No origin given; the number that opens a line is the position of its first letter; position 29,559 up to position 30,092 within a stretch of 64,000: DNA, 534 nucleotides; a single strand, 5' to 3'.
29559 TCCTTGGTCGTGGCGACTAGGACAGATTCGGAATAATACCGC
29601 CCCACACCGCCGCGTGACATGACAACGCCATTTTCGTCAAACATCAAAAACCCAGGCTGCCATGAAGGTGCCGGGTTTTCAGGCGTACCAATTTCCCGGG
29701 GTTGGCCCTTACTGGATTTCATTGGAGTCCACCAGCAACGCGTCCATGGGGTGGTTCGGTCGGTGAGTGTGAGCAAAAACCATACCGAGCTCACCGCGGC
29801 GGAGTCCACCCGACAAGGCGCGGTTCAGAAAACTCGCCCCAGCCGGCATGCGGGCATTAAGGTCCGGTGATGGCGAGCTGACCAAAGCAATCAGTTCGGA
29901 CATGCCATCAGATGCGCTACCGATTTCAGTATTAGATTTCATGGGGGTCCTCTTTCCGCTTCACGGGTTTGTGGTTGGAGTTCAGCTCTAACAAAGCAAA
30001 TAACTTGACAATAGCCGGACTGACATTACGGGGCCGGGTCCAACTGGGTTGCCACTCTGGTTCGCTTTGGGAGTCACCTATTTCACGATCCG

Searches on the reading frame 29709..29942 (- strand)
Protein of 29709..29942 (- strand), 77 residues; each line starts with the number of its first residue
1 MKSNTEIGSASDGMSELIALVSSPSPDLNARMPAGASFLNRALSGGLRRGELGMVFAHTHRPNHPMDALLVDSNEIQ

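Call 8: search_protein_families(library=pfam, max_evalue=10, proteins=[window:29709-29942:-])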
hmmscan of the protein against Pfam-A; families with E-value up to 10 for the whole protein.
window:29709-29942:- (77 aa): 0 families

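Call 10: search_solved_structures(query=window:29709-29942:-, max_evalue=10, show_alignments=3)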
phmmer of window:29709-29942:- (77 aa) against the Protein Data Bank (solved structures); distinct sequences matched with E-value up to 10: 11.
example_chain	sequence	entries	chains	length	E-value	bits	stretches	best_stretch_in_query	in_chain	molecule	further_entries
6ne4_B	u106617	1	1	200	4.5e-06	30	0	9-46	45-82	Designed repeat binding protein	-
4qfv_A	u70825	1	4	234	7.7e-06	29.2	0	9-46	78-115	ANK-N5C-281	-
6ne2_B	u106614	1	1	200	1.6e-05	28.2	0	9-46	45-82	Designed repeat protein binder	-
6ndz_B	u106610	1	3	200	1.8e-05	28.1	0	9-42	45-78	Designed repeat binding protein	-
6ne1_B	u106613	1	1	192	2.5e-05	27.6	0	9-42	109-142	Pfs, NACHT and Ankyrin domain protein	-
4o60_A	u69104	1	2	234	0.0036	20.8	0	9-61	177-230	ANK-N5C-317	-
2l6b_A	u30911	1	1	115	0.1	16.1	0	4-46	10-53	NR1C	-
4hqd_A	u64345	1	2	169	0.11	16.1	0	9-46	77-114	Engineered Protein OR265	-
6moi_A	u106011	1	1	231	0.16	15.6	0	9-57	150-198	Dimeric DARPing CCR5 (C_angle_R5)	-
4gpm_A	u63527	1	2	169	0.17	15.4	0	9-46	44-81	Engineered Protein OR264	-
5kba_A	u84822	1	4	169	0.18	15.4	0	9-57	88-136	Designed protein ANK1C2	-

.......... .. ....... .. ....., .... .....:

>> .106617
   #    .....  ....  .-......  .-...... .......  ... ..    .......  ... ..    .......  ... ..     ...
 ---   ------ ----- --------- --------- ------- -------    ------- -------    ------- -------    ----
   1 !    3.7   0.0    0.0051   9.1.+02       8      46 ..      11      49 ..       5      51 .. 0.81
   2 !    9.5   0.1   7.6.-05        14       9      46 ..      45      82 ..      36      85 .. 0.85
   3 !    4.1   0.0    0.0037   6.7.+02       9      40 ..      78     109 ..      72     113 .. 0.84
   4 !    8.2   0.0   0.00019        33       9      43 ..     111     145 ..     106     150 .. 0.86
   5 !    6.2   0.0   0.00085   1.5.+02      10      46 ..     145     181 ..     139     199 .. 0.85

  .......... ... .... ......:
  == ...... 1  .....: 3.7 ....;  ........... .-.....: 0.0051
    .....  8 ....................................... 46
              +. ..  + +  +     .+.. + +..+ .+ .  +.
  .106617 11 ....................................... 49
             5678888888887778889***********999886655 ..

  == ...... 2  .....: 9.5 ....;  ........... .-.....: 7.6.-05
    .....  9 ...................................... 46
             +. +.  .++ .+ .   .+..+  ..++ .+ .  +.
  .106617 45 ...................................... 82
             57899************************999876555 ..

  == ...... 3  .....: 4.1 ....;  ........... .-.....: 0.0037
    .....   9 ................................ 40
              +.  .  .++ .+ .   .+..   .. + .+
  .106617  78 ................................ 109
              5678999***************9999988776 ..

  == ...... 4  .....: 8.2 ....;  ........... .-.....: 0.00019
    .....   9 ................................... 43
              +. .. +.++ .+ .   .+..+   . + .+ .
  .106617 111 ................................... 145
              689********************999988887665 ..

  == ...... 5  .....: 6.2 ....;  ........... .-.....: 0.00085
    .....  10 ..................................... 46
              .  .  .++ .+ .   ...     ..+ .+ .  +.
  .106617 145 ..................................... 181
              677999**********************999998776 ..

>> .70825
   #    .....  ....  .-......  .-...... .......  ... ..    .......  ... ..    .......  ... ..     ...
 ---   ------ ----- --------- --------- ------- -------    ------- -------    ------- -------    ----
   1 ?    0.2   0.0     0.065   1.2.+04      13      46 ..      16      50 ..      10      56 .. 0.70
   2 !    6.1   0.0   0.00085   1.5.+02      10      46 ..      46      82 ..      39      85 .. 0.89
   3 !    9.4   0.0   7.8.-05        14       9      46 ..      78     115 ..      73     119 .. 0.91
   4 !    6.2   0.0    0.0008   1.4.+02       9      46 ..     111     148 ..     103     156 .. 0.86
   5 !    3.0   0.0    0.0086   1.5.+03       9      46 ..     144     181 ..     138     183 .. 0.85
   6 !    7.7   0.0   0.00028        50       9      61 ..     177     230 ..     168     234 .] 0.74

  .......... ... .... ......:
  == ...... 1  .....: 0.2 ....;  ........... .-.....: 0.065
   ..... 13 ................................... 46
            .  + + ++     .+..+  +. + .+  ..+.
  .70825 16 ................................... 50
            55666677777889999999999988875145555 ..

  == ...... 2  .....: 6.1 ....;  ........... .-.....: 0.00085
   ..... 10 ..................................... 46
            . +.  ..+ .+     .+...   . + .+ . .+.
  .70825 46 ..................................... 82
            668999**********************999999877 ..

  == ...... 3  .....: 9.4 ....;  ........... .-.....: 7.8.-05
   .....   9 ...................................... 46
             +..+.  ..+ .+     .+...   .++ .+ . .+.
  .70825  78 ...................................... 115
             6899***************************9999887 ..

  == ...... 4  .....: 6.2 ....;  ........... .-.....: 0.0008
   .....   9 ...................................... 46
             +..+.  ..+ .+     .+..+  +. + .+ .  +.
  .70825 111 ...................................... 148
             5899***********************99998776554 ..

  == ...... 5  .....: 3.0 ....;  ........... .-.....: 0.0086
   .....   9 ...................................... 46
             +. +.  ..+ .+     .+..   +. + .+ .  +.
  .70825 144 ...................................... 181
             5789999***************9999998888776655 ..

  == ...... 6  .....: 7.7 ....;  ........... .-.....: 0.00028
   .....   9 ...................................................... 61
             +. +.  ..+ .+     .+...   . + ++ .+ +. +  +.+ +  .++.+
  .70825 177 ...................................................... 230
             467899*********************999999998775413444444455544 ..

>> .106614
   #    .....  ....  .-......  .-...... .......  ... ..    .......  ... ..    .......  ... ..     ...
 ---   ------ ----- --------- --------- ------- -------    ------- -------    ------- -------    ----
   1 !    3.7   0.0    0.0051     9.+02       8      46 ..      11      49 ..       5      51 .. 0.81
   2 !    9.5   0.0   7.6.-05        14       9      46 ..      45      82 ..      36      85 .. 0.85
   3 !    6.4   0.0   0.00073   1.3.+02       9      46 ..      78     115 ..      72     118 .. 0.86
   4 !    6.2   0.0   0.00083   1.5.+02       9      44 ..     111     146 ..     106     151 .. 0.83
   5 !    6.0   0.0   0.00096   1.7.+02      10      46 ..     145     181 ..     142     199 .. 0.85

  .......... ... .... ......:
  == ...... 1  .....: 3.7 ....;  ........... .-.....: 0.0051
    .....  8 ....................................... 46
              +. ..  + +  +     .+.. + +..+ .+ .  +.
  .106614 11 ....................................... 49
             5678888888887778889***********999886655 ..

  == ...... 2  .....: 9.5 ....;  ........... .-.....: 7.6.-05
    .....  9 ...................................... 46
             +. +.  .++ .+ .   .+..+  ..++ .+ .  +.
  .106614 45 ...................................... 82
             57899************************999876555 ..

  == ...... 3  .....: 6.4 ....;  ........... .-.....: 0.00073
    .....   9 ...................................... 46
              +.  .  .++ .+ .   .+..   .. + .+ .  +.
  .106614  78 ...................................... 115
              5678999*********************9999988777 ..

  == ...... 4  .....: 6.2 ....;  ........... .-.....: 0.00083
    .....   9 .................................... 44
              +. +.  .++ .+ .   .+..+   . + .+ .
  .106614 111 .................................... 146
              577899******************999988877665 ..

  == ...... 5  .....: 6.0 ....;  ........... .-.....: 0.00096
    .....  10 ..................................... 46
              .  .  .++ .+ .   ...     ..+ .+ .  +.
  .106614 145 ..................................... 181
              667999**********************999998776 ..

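Call 19: search_protein_representatives(protein=window:29709-29942:-)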
Query: 77 residues. Proteins with E-value up to 0.001 (for the whole library): 3; up to 1e-10: 1; up to 1e-30: 1. The best 3 are listed.
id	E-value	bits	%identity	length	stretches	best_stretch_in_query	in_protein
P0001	1.5e-37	142.3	92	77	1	1-76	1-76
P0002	5.5e-09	51.9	48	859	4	32-53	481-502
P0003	4.4e-06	42.7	35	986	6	11-46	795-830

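Call 21: search_protein_families(library=pfam, max_evalue=0.01, proteins=[P0001, P0002, P0003])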
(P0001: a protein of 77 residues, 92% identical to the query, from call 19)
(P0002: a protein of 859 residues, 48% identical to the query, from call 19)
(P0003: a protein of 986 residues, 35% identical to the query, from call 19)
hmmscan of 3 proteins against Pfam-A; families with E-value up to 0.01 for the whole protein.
P0001 (77 aa): 0 families

P0002 (859 aa): 5 families
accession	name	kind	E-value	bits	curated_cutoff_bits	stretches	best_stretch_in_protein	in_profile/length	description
PF03221.22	HTH_Tnp_Tc5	-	6.4e-12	45.7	22.2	0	383-406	31-60/66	Tc5 transposase DNA-binding domain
PF19523.4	DUF6053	-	1.7e-07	31.2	26.5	0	69-79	4-14/34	Family of unknown function (DUF6053)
PF24119.1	DUF7393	-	2.6e-07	30.7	27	0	353-373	4-22/48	Domain of unknown function (DUF7393)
PF16293.11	zf-C2H2_9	-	0.00039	20.7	29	0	537-564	14-41/59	C2H2 type zinc-finger (1 copy)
PF05402.18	PqqD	-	0.0011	19.7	23.4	0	428-454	3-29/67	Coenzyme PQQ synthesis protein D (PqqD)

P0003 (986 aa): 10 families
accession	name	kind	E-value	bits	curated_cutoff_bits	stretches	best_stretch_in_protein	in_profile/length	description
PF12796.13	Ank_2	-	2.2e-116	381.1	27.3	7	823-915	1-90/90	Ankyrin repeats (3 copies)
PF00023.36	Ank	-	4.9e-96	309.5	21.1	12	620-651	1-32/33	Ankyrin repeat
PF13857.12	Ank_5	-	2.3e-87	286.4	27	12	641-694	2-56/56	Ankyrin repeats (many copies)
PF13637.12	Ank_4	-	6.1e-73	239.6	22.7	11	790-839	1-50/50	Ankyrin repeats (many copies)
PF13606.12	Ank_3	-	4.6e-65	207.3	22.3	9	885-912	2-29/30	Ankyrin repeat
PF14284.11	PcfJ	-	5.8e-07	29.8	25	1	331-434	40-141/147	PcfJ-like protein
PF23745.1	ANK_LRRK2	-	1.8e-06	28.3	27.5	0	698-807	9-114/130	LRRK2 ANK repeat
PF22121.2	MtxA_C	-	0.0037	17.9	27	0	864-882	52-70/81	Magnetotaxis protein MtxA, C-terminal domain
PF13556.12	HTH_30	-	0.0042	17.3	27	0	843-860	40-57/59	PucR C-terminal helix-turn-helix domain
PF24521.3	Ank_KRIT1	-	0.0047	17.1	80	0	623-730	20-128/149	KRIT1 ankyrin-repeats domain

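Call 22: find_encoding_contigs(protein=P0001, flank=10000, max_places=10)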
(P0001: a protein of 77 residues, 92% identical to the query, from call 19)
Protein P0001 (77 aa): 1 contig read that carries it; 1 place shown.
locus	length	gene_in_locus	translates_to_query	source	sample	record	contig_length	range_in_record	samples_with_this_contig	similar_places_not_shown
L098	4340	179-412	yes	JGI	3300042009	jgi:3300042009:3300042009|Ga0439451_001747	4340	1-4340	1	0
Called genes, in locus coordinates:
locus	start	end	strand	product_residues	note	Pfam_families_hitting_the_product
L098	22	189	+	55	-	-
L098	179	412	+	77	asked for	-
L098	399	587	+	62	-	-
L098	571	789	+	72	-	-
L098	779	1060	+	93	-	-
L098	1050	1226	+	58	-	-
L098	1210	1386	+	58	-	-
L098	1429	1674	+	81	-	-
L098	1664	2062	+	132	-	-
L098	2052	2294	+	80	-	-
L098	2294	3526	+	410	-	-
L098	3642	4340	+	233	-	?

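Call 28: search_dna_similar(query=window:29709-29942:-, collection=phages, mode=protein, max_evalue=10, max_rows=40)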
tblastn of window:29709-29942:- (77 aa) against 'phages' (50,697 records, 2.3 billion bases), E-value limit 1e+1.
Records with a match: 31; places in all: 31; records where one place covers at least 80% of the query: 0.
Best place of each record, by identity: 60-80% 1; <60% 30.
By first word of the organism name: Staphylococcus 12; Bacillus 5; Ralstonia 2; Lysinibacillus 2; Mammaliicoccus 2; Lactobacillus 2; Rhodococcus 2; Gordonia 1; Burkholderia 1; Escherichia 1; and 1 more.
By host as written in the record: - 5; Staphylococcus sp. 4; Mammaliicoccus vitulinus C6867 3; Mammaliicoccus sciuri C6854 3; Lysinibacillus fusiformis 2; Mammaliicoccus sciuri KCTC 43031 2; Rhodococcus erythropolis RIA 643 2; Gordonia terrae 3612 1; and 9 more.
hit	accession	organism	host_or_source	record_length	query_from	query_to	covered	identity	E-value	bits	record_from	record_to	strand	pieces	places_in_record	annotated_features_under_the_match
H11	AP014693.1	Ralstonia phage RSL2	-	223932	11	67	74%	31.6%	3e+0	31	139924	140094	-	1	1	hypothetical protein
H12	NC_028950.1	Ralstonia phage RSL2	-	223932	11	67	74%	31.6%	3e+0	31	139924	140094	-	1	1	hypothetical protein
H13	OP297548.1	Gordonia phage Lton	Gordonia terrae 3612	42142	1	58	75%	31.0%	9e+0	30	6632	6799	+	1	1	9: head-to-tail stopper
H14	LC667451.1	Burkholderia phage FLC9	Burkholderia glumae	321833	12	61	65%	34.0%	7e+0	30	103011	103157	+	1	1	hypothetical protein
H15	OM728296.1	Bacillus phage vB_BsuM-Goe26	Bacillus subtilis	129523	25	57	43%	48.5%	6e-1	33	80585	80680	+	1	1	radA: DNA repair protein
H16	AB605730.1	Bacillus phage SP-10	-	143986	25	57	43%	48.5%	6e-1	33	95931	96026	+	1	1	DNA primase/helicase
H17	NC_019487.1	Bacillus phage SP-10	-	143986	25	57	43%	48.5%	6e-1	33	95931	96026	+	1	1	DNA primase/helicase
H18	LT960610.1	Bacillus phage SBSphiC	Bacillus subtilis BEST7003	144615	25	57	43%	48.5%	6e-1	33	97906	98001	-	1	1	record has no annotation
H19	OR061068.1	Escherichia phage CR01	Escherichia sp.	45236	47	70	31%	62.5%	5e+0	30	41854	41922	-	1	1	62kDa structural protein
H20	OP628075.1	Lysinibacillus phage vB_LfM_LysYB1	Lysinibacillus fusiformis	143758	31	57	35%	51.9%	5e-2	36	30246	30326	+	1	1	DNA helicase activity protein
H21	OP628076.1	Lysinibacillus phage vB_LfM_LysYB2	Lysinibacillus fusiformis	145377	31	57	35%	51.9%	5e-2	36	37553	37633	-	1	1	DNA helicase activity protein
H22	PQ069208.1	Bacillus phage S4-1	Bacillus sp. S4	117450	31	61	40%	45.2%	3e+0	31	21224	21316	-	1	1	record has no annotation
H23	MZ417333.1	Staphylococcus phage PG-2021_40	Mammaliicoccus vitulinus C6867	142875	31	59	38%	44.8%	3e+0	31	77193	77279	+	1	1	record has no annotation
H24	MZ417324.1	Staphylococcus phage PG-2021_22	Mammaliicoccus sciuri C6854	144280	31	59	38%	44.8%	3e+0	31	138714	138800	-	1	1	record has no annotation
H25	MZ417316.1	Staphylococcus phage PG-2021_12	Mammaliicoccus vitulinus C6867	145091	31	59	38%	44.8%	3e+0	31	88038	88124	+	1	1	record has no annotation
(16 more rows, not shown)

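Call 29: predict_structure(alignment_id=A1)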
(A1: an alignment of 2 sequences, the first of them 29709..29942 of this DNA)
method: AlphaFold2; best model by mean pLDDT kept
length: 77 residues; sequences in the alignment: 2
mean_pLDDT: 57.2   pTM: 0.44
mean pLDDT of the five models: 57.2, 49.6, 43.3, 41.3, 38.3
residues with pLDDT >= 90: 0; 70-90: 8; 50-70: 50; < 50: 19
segments of 3 or more residues with pLDDT < 50: 1-5, 9-17, 62-65
pLDDT, mean of each block of 10 residues (from residue 1): 45 48 62 68 69 57 51 57
secondary structure, 60 per line:
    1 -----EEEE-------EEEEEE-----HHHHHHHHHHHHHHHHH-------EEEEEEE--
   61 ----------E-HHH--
elements in order: E6-9 E17-22 H28-44 E52-58

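Call 31: get_annotated_region(hit=H20, flank=1500)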
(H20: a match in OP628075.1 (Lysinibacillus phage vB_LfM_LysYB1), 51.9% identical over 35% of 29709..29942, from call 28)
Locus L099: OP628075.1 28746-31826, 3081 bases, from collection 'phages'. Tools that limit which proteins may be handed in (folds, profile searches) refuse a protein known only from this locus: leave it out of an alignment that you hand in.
description: Lysinibacillus phage vB_LfM_LysYB1, complete genome.
organism: Lysinibacillus phage vB_LfM_LysYB1 (NCBI taxid 2995278)
taxonomy: Viruses; Duplodnaviria; Heunggongvirae; Uroviricota; Caudoviricetes; Herelleviridae; Spounavirinae
host: Lysinibacillus fusiformis; source: -; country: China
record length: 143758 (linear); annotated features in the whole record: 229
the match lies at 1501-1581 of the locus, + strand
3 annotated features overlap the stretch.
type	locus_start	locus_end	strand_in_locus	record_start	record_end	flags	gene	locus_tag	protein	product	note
CDS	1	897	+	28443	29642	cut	-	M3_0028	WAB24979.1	hypothetical protein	-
CDS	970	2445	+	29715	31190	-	-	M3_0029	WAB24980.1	DNA helicase activity protein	-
CDS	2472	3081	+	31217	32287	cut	-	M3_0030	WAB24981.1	hydrolase activity protein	-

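Call 32: get_annotated_region(hit=H16, flank=1500)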
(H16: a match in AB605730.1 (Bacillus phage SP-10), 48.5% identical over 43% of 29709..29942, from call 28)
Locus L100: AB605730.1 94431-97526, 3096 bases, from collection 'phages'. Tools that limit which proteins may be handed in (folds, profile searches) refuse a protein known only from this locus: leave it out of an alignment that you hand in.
description: Bacillus phage SP10 DNA, complete sequence.
organism: Bacillus phage SP-10 (NCBI taxid 941058)
taxonomy: Viruses; Duplodnaviria; Heunggongvirae; Uroviricota; Caudoviricetes; Herelleviridae; Spounavirinae
host: -; source: -; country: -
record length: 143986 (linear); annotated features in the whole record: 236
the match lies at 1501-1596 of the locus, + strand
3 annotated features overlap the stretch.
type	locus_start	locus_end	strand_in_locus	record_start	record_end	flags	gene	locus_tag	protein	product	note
CDS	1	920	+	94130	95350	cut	-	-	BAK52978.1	hypothetical protein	BS_SP10_166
CDS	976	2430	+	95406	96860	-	-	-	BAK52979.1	DNA primase/helicase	BS_SP10_167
CDS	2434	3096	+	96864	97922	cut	-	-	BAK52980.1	SbcD type exonuclease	BS_SP10_168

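Call 35: search_protein_families(library=pfam, max_evalue=0.001, proteins=[L099:970-2445:+, L100:976-2430:+])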
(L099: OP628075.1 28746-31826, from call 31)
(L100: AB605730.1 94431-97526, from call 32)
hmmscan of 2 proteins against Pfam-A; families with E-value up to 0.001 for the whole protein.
L099:970-2445:+ (491 aa): 3 families
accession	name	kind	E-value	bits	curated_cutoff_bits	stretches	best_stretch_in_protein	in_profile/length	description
PF03796.21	DnaB_C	-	1.5e-22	80.6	27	1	179-413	2-241/255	DnaB-like helicase C terminal domain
PF06745.19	ATPase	-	3.3e-08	33.6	26.6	1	179-343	1-155/231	KaiC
PF13481.12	AAA_25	-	1.3e-05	25.3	27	1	186-352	22-186/195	AAA domain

L100:976-2430:+ (484 aa): 3 families
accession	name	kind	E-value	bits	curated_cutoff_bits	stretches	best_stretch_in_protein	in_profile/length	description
PF03796.21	DnaB_C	-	9.1e-24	84.6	27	1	182-416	2-241/255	DnaB-like helicase C terminal domain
PF13481.12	AAA_25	-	7.4e-09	35.9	27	1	179-360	12-191/195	AAA domain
PF06745.19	ATPase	-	4.1e-06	26.8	26.6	1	182-248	1-68/231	KaiC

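Call 41: find_homologous_proteins(query=L099:970-2445:+, region=165-420, max_evalue=0.00001)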
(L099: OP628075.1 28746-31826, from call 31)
Query L099:970-2445:+, residues 165-420 (256 aa): 1156 proteins with E <= 0.00001 among 8000 candidates; the best 120 are listed. Only proteins of 270 to 860 residues were searched: fused or split forms outside these lengths cannot appear, so this answer is no evidence that the protein stands alone or is whole; find_related_loci, which searches DNA, has no such limit.
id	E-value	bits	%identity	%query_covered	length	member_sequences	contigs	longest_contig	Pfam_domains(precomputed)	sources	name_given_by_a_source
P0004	5.5e-161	552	98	100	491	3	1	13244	PF06745.20,PF03796.22,PF13481.13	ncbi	-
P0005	3.6e-140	483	82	100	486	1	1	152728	PF06745.20,PF03796.22,PF13481.13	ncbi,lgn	ncbi:replicative DNA helicase [compost metagenome]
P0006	8.2e-137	472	82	100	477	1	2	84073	PF06745.20,PF03796.22,PF13481.13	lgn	-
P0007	1.3e-134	465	82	98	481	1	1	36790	PF06745.20,PF03796.22,PF13481.13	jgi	jgi:replicative DNA helicase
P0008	2.6e-130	451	80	100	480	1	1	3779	PF06745.20,PF03796.22,PF13481.13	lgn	-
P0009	3.1e-130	451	80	100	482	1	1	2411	PF06745.20,PF03796.22,PF13481.13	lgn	-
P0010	7.2e-127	440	79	97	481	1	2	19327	PF06745.20,PF03796.22,PF23442.2,PF13481.13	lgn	-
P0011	7.4e-126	437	78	97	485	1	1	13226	PF06745.20,PF03796.22,PF13481.13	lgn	-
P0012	1.6e-125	435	78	98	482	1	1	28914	PF06745.20,PF03796.22,PF13481.13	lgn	-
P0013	2.0e-122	425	77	100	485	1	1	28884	PF06745.20,PF03796.22,PF23442.2,PF13481.13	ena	-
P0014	2.3e-120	419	74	100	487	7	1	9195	PF06745.20,PF03796.22,PF13481.13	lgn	-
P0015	5.3e-119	414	73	100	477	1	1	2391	PF06745.20,PF03796.22,PF13481.13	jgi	-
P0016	1.6e-118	413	72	98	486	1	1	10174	PF06745.20,PF03796.22,PF23442.2,PF13481.13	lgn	-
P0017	5.9e-117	407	71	98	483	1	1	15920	PF03796.22,PF00004.36,PF13481.13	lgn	-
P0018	4.5e-116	405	70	100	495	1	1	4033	PF06745.20,PF03796.22,PF23442.2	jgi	jgi:replicative DNA helicase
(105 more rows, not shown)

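Call 47: search_protein_families(library=ncbifam, max_evalue=10, proteins=[window:29709-29942:-, P0001])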
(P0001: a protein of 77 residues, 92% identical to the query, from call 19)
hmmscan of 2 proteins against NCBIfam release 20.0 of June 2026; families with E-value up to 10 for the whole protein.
window:29709-29942:- (77 aa): 0 families

P0001 (77 aa): 0 families

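Call 48: search_protein_families(library=phrogs, max_evalue=10, proteins=[window:29709-29942:-, P0001])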
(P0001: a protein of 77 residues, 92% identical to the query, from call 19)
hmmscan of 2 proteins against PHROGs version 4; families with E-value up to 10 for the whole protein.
window:29709-29942:- (77 aa): 1 family
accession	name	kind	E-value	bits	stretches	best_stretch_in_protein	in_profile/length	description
phrog_19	-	DNA, RNA and nucleotide metabolism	0.18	11.6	1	10-59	311-362/621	DnaB-like replicative helicase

P0001 (77 aa): 1 family
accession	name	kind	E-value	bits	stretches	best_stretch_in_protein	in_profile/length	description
phrog_19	-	DNA, RNA and nucleotide metabolism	0.31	10.8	1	9-59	310-362/621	DnaB-like replicative helicase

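Call 50: list_cluster_members(proteins=[window:29709-29942:-, P0001, window:29061-29342:-, window:29332-29544:-, window:30083-30283:-, window:30448-30660:-])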
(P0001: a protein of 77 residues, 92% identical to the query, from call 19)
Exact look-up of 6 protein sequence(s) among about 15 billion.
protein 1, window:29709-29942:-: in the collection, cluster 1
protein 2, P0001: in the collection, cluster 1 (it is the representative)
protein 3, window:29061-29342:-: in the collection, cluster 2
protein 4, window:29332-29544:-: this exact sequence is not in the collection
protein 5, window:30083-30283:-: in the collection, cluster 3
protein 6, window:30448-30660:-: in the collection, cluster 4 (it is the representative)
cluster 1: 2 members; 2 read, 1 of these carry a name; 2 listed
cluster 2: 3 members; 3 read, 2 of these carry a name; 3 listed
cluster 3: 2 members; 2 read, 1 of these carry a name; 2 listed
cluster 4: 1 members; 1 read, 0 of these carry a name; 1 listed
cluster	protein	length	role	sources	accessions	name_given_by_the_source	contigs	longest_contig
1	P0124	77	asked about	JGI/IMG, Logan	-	-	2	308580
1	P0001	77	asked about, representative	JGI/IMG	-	hypothetical protein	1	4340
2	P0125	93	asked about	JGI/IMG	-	-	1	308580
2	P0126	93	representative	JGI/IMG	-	hypothetical protein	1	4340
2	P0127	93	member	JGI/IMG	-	hypothetical protein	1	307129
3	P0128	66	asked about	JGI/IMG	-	-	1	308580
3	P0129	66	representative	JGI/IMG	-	hypothetical protein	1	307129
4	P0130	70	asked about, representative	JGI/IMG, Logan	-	-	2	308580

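Call 51: find_encoding_contigs(protein=P0127, flank=6000, max_places=4)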
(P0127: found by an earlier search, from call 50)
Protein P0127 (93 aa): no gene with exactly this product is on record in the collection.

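Call 52: find_encoding_contigs(protein=P0129, flank=6000, max_places=4)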
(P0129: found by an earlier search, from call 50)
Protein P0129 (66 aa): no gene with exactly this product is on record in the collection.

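Call 70: find_encoding_contigs(protein=P0124, flank=1000, max_places=4)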
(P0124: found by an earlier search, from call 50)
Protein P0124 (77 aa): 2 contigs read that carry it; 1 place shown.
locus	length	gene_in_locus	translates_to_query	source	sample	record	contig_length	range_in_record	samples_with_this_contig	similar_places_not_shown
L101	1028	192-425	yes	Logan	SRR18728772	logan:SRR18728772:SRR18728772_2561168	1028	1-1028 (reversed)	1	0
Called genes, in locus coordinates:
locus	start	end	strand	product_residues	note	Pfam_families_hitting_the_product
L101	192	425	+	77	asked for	-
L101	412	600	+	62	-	-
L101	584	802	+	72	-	-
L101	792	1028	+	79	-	?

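Call 75: get_annotated_region(hit=H14, flank=1500)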
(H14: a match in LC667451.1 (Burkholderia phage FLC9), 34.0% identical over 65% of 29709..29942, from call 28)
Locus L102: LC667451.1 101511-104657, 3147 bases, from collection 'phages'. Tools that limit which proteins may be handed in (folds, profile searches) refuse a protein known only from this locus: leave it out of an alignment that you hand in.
description: Burkholderia phage FLC9 DNA, complete genome.
organism: Burkholderia phage FLC9 (NCBI taxid 2906467)
taxonomy: Viruses; Duplodnaviria; Heunggongvirae; Uroviricota; Caudoviricetes
host: Burkholderia glumae; source: -; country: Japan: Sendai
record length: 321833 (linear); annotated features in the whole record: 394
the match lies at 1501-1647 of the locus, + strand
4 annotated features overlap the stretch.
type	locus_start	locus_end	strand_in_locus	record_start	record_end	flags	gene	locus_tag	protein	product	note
CDS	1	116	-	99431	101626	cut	-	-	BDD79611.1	hypothetical protein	FLC9_gp92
CDS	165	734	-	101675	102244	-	-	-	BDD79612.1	hypothetical protein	FLC9_gp93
CDS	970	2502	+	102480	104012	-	-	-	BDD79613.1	hypothetical protein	FLC9_gp94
CDS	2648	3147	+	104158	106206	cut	-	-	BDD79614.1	hypothetical protein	FLC9_gp95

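Call 76: get_annotated_region(hit=H11, flank=1500)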
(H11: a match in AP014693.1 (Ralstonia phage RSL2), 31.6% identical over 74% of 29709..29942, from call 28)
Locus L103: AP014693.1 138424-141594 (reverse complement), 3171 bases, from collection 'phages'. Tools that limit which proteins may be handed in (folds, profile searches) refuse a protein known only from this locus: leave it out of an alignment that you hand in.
description: Ralstonia phage RSL2 DNA, complete sequence.
organism: Ralstonia phage RSL2 (NCBI taxid 1585840)
taxonomy: Viruses; Duplodnaviria; Heunggongvirae; Uroviricota; Caudoviricetes; Chiangmaivirus; Chiangmaivirus RSL2
host: -; source: -; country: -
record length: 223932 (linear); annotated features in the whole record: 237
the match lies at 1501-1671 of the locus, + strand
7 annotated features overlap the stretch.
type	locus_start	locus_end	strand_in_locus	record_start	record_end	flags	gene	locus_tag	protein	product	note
CDS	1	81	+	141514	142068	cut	-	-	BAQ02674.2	hypothetical protein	ORF146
CDS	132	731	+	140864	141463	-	-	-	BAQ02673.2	hypothetical protein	ORF145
CDS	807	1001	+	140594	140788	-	-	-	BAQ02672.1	hypothetical protein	ORF144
CDS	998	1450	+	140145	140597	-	-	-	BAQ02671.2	hypothetical protein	ORF143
CDS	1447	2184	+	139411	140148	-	-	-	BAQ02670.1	hypothetical protein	ORF142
CDS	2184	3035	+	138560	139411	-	-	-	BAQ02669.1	hypothetical protein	ORF141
CDS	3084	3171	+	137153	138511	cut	-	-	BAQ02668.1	hypothetical protein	ORF140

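Call 77: search_protein_families(library=pfam, max_evalue=0.01, proteins=[L102:970-2502:+, L103:1447-2184:+])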
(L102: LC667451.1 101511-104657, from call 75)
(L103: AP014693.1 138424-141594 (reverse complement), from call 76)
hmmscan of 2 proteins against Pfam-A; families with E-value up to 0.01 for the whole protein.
L102:970-2502:+ (510 aa): 2 families
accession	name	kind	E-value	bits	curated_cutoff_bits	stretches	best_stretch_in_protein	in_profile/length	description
PF20307.4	divDNAB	-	8.2e-133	442.9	26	1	142-491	1-350/356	Divergent DnaB-like ATPase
PF03796.21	DnaB_C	-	1.6e-05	24.8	27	1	197-397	2-184/255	DnaB-like helicase C terminal domain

L103:1447-2184:+ (245 aa): 0 families
